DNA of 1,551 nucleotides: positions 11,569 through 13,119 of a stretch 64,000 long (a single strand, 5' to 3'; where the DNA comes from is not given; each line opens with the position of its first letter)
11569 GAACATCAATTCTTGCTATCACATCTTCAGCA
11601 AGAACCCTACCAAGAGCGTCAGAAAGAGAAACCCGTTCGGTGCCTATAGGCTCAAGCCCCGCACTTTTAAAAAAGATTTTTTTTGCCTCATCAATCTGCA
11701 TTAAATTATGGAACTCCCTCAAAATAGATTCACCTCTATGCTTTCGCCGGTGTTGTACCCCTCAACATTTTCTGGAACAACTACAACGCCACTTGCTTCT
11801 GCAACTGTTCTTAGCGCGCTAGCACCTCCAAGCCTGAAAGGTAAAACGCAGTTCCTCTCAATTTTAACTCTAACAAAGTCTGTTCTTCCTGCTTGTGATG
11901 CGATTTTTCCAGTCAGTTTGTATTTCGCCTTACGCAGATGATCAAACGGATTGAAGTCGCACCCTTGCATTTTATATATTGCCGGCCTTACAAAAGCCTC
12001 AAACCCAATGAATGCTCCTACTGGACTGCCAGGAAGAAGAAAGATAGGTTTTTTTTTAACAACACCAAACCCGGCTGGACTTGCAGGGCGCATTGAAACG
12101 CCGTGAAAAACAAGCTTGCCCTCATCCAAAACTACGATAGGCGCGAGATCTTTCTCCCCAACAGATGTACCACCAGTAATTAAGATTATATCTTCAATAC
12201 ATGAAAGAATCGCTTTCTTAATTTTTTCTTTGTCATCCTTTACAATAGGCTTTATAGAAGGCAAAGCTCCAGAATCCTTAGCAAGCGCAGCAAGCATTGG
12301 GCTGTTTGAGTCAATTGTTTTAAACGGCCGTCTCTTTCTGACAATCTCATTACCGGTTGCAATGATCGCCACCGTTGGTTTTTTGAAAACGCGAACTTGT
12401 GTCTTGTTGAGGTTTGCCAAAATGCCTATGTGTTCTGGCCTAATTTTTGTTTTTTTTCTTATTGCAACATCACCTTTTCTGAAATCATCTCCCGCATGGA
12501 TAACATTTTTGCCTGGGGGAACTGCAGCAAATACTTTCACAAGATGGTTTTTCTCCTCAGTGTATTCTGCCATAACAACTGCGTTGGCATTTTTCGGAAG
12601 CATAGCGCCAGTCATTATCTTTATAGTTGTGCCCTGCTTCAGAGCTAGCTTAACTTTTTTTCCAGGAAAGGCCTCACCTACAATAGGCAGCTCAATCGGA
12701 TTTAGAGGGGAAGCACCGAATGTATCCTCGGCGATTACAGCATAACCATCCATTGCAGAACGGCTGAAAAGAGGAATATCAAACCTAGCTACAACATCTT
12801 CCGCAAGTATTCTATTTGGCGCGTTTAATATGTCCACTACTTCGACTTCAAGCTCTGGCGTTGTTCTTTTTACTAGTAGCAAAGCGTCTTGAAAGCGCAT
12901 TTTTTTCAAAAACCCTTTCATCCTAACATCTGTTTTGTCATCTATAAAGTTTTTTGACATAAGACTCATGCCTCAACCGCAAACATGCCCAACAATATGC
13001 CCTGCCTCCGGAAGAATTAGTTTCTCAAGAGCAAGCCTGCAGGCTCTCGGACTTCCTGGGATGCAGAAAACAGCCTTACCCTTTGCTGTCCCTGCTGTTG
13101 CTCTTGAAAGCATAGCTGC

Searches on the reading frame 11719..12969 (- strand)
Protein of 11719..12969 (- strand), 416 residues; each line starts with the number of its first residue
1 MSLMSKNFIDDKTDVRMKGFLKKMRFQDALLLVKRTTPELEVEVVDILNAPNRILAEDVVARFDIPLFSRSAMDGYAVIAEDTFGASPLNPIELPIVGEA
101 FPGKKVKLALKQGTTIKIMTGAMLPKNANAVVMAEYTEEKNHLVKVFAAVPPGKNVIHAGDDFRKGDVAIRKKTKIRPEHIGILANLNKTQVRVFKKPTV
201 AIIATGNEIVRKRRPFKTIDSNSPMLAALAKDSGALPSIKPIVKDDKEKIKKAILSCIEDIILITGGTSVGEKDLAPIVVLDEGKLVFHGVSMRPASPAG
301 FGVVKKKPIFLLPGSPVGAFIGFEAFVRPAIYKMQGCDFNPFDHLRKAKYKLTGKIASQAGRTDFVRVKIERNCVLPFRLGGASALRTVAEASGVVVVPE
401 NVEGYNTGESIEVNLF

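Call 22: search_protein_families(library=pfam, proteins=[window:11719-12969:-], max_evalue=0.001)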
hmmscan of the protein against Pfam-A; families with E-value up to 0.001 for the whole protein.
window:11719-12969:- (416 aa): 3 families
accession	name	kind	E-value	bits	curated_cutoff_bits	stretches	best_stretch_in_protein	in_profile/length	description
PF03453.22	MoeA_N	-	9.8e-45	152.5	30.8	1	26-187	3-159/160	MoeA N-terminal region (domain I and II)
PF00994.29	MoCF_biosynth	-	5.5e-29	101.2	26.6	1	201-331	1-142/144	Probable molybdopterin binding domain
PF03454.20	MoeA_C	-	2.3e-14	53.8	22.1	1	351-416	3-72/72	MoeA C-terminal region (domain IV)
